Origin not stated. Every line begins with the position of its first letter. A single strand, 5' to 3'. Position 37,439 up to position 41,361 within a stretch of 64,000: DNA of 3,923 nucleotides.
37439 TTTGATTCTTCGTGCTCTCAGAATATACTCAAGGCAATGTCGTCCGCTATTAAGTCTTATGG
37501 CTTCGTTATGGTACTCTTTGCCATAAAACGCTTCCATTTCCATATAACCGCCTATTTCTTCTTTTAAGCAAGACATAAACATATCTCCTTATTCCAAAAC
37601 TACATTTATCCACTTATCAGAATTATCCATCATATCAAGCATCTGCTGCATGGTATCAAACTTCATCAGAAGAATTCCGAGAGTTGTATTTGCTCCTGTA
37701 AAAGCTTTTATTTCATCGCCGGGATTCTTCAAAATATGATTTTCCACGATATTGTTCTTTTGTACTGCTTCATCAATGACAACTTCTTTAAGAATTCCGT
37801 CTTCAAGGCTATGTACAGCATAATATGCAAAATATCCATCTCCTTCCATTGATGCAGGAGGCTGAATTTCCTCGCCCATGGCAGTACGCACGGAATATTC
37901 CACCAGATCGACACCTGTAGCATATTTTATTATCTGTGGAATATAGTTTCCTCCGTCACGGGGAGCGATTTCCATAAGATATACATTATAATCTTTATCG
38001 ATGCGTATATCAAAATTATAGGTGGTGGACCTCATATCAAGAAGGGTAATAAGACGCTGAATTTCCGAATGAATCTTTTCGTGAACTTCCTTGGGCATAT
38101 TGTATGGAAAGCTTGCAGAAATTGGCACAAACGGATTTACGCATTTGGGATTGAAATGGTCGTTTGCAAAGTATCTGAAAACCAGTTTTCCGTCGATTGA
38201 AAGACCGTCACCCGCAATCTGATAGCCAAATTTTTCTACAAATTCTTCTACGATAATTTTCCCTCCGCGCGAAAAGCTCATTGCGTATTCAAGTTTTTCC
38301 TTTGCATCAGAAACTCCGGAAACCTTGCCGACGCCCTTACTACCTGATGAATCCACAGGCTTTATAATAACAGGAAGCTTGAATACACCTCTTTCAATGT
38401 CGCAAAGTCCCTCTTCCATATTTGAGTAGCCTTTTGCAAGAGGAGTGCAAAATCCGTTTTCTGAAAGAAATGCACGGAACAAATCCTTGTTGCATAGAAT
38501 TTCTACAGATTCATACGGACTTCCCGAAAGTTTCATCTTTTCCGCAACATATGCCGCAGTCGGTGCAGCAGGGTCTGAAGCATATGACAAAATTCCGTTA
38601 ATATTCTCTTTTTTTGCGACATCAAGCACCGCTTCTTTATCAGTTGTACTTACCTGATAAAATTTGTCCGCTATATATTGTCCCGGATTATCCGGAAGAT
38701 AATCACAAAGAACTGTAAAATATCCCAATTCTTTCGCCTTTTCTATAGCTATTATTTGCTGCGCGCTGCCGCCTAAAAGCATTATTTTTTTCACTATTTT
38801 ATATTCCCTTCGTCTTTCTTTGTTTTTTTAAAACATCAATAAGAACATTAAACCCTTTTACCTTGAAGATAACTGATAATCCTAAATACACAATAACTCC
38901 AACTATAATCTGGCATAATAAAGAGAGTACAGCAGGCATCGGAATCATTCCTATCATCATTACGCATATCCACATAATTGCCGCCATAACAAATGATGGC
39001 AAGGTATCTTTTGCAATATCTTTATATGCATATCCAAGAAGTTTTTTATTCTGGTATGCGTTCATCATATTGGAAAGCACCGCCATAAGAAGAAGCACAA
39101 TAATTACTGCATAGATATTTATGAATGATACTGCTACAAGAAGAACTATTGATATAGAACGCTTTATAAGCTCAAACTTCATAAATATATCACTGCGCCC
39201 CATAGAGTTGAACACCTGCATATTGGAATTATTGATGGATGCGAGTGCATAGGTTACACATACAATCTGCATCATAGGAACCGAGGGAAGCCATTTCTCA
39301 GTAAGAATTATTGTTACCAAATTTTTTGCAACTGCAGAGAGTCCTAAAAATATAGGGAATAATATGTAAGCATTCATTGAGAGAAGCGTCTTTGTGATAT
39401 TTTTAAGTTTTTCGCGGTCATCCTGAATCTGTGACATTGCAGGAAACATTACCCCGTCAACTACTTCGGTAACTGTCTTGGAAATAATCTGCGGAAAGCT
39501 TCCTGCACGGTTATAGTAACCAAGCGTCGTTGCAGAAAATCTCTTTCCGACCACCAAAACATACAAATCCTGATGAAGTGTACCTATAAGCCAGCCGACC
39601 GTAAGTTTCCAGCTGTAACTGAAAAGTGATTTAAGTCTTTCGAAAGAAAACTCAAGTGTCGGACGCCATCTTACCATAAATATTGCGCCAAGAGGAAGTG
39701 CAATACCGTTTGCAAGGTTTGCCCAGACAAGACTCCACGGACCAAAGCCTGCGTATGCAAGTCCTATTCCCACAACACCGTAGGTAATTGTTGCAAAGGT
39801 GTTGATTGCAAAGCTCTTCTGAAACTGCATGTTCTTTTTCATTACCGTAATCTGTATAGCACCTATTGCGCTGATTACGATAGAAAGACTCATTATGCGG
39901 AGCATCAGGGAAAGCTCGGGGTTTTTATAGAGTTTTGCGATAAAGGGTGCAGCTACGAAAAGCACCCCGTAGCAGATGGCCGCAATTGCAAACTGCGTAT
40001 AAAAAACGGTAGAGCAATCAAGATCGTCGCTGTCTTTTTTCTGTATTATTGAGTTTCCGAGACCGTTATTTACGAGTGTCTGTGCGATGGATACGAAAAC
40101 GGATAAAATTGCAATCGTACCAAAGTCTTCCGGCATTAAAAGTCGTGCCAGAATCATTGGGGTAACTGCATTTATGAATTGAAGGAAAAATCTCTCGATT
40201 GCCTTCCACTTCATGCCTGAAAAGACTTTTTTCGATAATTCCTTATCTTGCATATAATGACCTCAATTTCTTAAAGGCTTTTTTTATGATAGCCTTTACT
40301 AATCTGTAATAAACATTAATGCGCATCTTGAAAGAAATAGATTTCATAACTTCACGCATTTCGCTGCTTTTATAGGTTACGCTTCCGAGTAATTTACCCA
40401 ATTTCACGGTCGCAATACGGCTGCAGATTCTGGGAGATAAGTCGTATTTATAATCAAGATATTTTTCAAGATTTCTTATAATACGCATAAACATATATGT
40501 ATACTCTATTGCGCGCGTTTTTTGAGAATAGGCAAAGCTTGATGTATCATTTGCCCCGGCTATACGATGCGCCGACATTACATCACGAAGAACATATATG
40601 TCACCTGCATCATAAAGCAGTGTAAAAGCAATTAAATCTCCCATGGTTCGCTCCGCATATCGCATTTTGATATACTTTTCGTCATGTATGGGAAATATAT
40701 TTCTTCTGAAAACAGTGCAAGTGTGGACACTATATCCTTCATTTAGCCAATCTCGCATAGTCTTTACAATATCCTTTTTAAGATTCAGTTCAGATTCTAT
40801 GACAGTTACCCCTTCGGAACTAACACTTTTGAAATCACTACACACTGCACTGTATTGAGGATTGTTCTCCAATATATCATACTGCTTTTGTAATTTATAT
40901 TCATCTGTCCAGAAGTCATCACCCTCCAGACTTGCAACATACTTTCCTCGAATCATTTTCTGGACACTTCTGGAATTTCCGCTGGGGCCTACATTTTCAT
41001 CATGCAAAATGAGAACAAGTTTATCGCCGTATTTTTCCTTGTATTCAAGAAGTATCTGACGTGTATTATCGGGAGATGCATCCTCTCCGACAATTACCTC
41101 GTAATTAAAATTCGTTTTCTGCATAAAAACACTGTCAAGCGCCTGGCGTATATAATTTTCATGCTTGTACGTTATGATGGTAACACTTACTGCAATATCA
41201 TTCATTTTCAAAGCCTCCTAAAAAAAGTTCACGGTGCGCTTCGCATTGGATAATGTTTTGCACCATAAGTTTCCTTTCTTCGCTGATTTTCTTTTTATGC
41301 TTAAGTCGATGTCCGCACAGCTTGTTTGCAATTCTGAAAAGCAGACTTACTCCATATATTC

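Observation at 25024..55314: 30-kb surface-glycan locus rich in ATP-grasp amide ligases, with CapA and TupA-like proteins and a permease, consistent with a teichuronopeptide-like, amino-acid-decorated polymer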

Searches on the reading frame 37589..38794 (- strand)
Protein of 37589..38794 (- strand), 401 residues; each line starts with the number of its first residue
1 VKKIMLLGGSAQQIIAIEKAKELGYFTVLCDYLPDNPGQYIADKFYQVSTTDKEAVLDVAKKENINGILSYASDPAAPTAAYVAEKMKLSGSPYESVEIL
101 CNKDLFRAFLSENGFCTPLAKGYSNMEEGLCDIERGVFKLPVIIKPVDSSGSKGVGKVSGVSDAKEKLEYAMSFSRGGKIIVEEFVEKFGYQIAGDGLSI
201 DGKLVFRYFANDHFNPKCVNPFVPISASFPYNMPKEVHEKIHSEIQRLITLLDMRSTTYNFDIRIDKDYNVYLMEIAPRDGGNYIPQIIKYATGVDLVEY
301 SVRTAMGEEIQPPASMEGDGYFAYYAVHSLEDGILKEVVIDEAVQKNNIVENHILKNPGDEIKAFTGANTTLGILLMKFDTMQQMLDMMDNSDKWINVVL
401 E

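Call 4: search_protein_families(library=pfam, proteins=[window:37589-38794:-])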
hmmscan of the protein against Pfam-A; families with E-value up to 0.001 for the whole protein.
window:37589-38794:- (401 aa): 6 families
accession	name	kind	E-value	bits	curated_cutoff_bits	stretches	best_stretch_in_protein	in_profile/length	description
PF13535.11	ATP-grasp_4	-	1.2e-08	35.2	27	1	139-283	2-155/160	ATP-grasp domain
PF07478.18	Dala_Dala_lig_C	-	7e-08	32.6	24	1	124-278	21-174/204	D-ala D-ala ligase C-terminus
PF18603.7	LAL_C2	-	1.6e-06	28.7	29.4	1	331-400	7-77/78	L-amino acid ligase C-terminal domain 2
PF02786.22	CPSase_L_D2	-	9e-06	25.8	19.8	1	138-310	37-208/211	Carbamoyl-phosphate synthase L chain, ATP binding domain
PF21360.3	PylC-like_N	-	7.7e-05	23.2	27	1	16-71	12-73/96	PylC-like, N-terminal domain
PF02655.19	ATP-grasp_3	-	0.00047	20.7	23.2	0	102-279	3-156/160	ATP-grasp domain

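Call 17: search_protein_families(library=ncbifam, proteins=[window:37589-38794:-], max_evalue=0.00001)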
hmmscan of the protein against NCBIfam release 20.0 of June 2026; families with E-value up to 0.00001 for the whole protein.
window:37589-38794:- (401 aa): 14 families
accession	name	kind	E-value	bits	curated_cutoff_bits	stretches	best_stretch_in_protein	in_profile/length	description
NF002563.0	PRK02186.1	subfamily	1e-20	73.6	625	1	47-363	52-359/890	argininosuccinate lyase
NF009406.0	PRK12767.1-5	equivalog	2.7e-16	59.5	271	1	30-307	33-295/327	carbamoyl phosphate synthase-like protein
NF006766.0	PRK09288.1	equivalog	1.1e-12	47.5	339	1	2-193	13-204/396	formate-dependent phosphoribosylglycinamide formyltransferase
TIGR01369.1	CPSaseII_lrg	equivalog_domain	5e-11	41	1027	1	16-314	580-873/1052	carbamoyl-phosphate synthase (glutamine-hydrolyzing) large subunit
NF003671.0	PRK05294.1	equivalog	1.1e-10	39.8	599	1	20-313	581-869/1058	carbamoyl-phosphate synthase large subunit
TIGR01142.1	purT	equivalog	7.1e-10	38.3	502.15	1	3-193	1-191/380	phosphoribosylglycinamide formyltransferase 2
NF009402.0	PRK12767.1-1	equivalog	3e-09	36.2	218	1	5-283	6-279/329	carbamoyl phosphate synthase-like protein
NF009404.0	PRK12767.1-3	equivalog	4.6e-09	35.6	316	1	42-175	43-178/344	carbamoyl phosphate synthase-like protein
NF009403.0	PRK12767.1-2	equivalog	7.3e-09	35.3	286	1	29-193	26-191/342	carbamoyl phosphate synthase-like protein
NF004675.0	PRK06019.1-1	equivalog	2.3e-07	29.9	375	1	8-279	17-273/375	5-(carboxyamino)imidazole ribonucleotide synthase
TIGR01205.1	D_ala_D_alaTIGR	subfamily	2.4e-07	30.1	245.65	1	95-279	99-286/318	D-alanine--D-alanine ligase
NF002378.0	PRK01372.1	subfamily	4e-07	29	243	1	88-277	86-268/305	D-alanine--D-alanine ligase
TIGR03909.1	pyrrolys_PylC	equivalog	9.3e-07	27.9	248.3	0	4-64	2-63/374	3-methylornithine--L-lysine ligase PylC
NF009405.0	PRK12767.1-4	equivalog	1.7e-06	27.2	390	0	29-169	31-174/320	carbamoyl phosphate synthase-like protein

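Call 23: search_solved_structures(query=window:37589-38794:-, max_evalue=0.01)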
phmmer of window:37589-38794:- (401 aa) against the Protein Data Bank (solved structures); distinct sequences matched with E-value up to 0.01: 13.
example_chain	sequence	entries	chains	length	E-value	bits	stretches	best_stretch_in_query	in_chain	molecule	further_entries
4dim_A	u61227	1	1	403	9.7e-30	107.3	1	2-400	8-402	Phosphoribosylglycinamide synthetase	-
3vot_A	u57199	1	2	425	9.5e-19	71.1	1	18-306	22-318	L-amino acid ligase, BL00235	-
1bxr_A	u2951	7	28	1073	2e-07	33.8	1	20-311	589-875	CARBAMOYL-PHOSPHATE SYNTHASE | CARBAMOYL PHOSPHATE SYNTHETASE: LARGE SUBUNIT | CARBAMOYL PHOSPHATE SYNTHETASE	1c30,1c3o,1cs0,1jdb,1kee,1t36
1ce8_A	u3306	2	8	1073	2e-07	33.8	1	20-311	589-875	PROTEIN (CARBAMOYL-PHOSPHATE SYNTHASE) | carbamoyl phosphate synthetase large chain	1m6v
3ax6_A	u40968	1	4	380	3.2e-07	33.1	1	1-188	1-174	Phosphoribosylaminoimidazole carboxylase, ATPase subunit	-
1a9x_A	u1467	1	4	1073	2.4e-06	30.2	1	21-311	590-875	CARBAMOYL PHOSPHATE SYNTHETASE (LARGE CHAIN)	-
1kj8_A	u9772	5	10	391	0.0001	24.9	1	3-194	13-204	phosphoribosylglycinamide formyltransferase 2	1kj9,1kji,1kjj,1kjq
1eyz_A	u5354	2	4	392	0.0001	24.9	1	3-194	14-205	PHOSPHORIBOSYLGLYCINAMIDE FORMYLTRANSFERASE 2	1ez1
3orq_A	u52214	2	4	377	0.0002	23.9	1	6-290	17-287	N5-Carboxyaminoimidazole ribonucleotide synthetase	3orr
2pn1_A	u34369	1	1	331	0.00042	22.9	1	31-197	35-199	Carbamoylphosphate synthase large subunit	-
2czg_A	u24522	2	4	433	0.0026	20.2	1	2-307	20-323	phosphoribosylglycinamide formyl transferase | 433aa long hypothetical phosphoribosylglycinamide formyl transferase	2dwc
2ip4_A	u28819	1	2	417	0.0082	18.6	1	50-188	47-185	Phosphoribosylamine--glycine ligase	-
8j4z_E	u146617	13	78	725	0.0099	18.4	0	91-311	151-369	Methylcrotonoyl-CoA carboxylase subunit alpha, mitochondrial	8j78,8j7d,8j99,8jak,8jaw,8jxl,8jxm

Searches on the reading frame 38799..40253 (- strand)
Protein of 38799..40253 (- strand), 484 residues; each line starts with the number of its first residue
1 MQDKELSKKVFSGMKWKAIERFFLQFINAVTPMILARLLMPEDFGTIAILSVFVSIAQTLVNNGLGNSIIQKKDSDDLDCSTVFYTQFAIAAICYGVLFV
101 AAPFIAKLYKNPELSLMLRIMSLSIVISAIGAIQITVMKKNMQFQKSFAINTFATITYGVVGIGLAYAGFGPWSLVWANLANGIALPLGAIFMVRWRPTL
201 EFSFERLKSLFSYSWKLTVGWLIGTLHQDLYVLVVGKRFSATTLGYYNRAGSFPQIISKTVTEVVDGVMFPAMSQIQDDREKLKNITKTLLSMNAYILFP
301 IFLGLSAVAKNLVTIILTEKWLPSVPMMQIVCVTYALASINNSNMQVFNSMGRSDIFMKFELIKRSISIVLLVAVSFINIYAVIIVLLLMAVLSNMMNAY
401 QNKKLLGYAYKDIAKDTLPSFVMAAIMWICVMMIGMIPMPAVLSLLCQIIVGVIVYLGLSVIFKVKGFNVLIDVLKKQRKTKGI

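Call 4: search_protein_families(library=pfam, proteins=[window:38799-40253:-])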
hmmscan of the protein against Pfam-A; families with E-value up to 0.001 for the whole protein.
window:38799-40253:- (484 aa): 2 families
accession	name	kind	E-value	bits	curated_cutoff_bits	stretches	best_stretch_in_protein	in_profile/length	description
PF13440.11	Polysacc_synt_3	-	1.1e-90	304.3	23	1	34-326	1-293/293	Polysaccharide biosynthesis protein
PF01943.22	Polysacc_synt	-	9.7e-32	110.9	28.2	1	25-277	16-274/274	Polysaccharide biosynthesis protein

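Call 17: search_protein_families(library=ncbifam, proteins=[window:38799-40253:-], max_evalue=0.00001)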
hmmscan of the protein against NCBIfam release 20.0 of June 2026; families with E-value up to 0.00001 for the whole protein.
window:38799-40253:- (484 aa): 3 families
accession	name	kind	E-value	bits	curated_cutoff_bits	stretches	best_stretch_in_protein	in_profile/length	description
NF058658.1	Oglyco_Wzx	exception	2.1e-84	284.3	720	1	1-477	1-477/478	O-glycosylation flippase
NF007773.0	PRK10459.1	equivalog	9.6e-69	232.6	273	1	6-466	3-470/492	MOP flippase family protein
NF047674.1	TeichurnBiosyTuaB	equivalog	1.3e-50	172.8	580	1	6-459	4-465/469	teichuronic acid biosynthesis protein TuaB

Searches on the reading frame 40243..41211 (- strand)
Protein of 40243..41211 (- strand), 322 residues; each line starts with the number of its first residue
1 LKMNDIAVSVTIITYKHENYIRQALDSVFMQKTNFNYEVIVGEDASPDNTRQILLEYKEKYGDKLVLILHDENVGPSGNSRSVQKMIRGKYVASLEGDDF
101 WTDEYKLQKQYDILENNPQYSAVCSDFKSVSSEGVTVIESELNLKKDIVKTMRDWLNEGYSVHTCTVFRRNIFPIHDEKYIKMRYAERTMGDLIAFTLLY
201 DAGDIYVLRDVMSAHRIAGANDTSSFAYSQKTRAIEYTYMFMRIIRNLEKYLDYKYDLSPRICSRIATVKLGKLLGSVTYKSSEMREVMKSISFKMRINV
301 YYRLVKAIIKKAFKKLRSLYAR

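Call 4: search_protein_families(library=pfam, proteins=[window:40243-41211:-])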
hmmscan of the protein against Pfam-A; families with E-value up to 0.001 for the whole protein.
window:40243-41211:- (322 aa): 2 families
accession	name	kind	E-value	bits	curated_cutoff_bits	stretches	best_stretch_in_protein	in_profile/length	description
PF00535.33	Glycos_transf_2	-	7.7e-25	88.2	23.3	1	9-173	1-164/168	Glycosyl transferase family 2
PF13641.12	Glyco_tranf_2_3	-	6.7e-08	33.3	27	1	8-124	3-120/230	Glycosyltransferase like family 2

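Call 17: search_protein_families(library=ncbifam, proteins=[window:40243-41211:-], max_evalue=0.00001)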
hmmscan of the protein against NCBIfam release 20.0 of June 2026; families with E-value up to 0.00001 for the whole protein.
window:40243-41211:- (322 aa): 8 families
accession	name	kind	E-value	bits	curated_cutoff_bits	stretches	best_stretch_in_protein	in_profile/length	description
NF047683.1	TeichurnBiosyTuaG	equivalog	3.8e-17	62.7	400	1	3-249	3-232/252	teichuronic acid biosynthesis protein TuaG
NF053739.1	GlytfEpsEBac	equivalog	3.5e-16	59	450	1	8-264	3-248/265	glycosyltransferase EpsE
NF007482.0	PRK10073.1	equivalog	3.7e-10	39.3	423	1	4-173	4-176/334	glycosyltransferase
NF050050.1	ProtGlycPglI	equivalog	1.2e-09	38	500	1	8-312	4-294/306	GalNAc(5)-diNAcBac-PP-undecaprenol beta-1,3-glucosyltransferase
NF038302.1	EPS_HpsE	equivalog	1.9e-09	37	300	1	7-127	2-124/307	hormogonium polysaccharide biosynthesis glycosyltransferase HpsE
TIGR03937.1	PgaC_IcaA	equivalog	2.1e-08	33.6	422.3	1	7-124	46-160/407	poly-beta-1,6-N-acetyl-D-glucosamine synthase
TIGR04440.1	glyco_TIGR04440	domain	5.1e-07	29.6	70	1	10-143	4-135/215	TIGR00180 family glycosyltransferase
NF041875.1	EPS_EpsD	equivalog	8.8e-06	25.3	370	0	8-104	1-94/325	exopolysaccharide biosynthesis glycosyltransferase EpsD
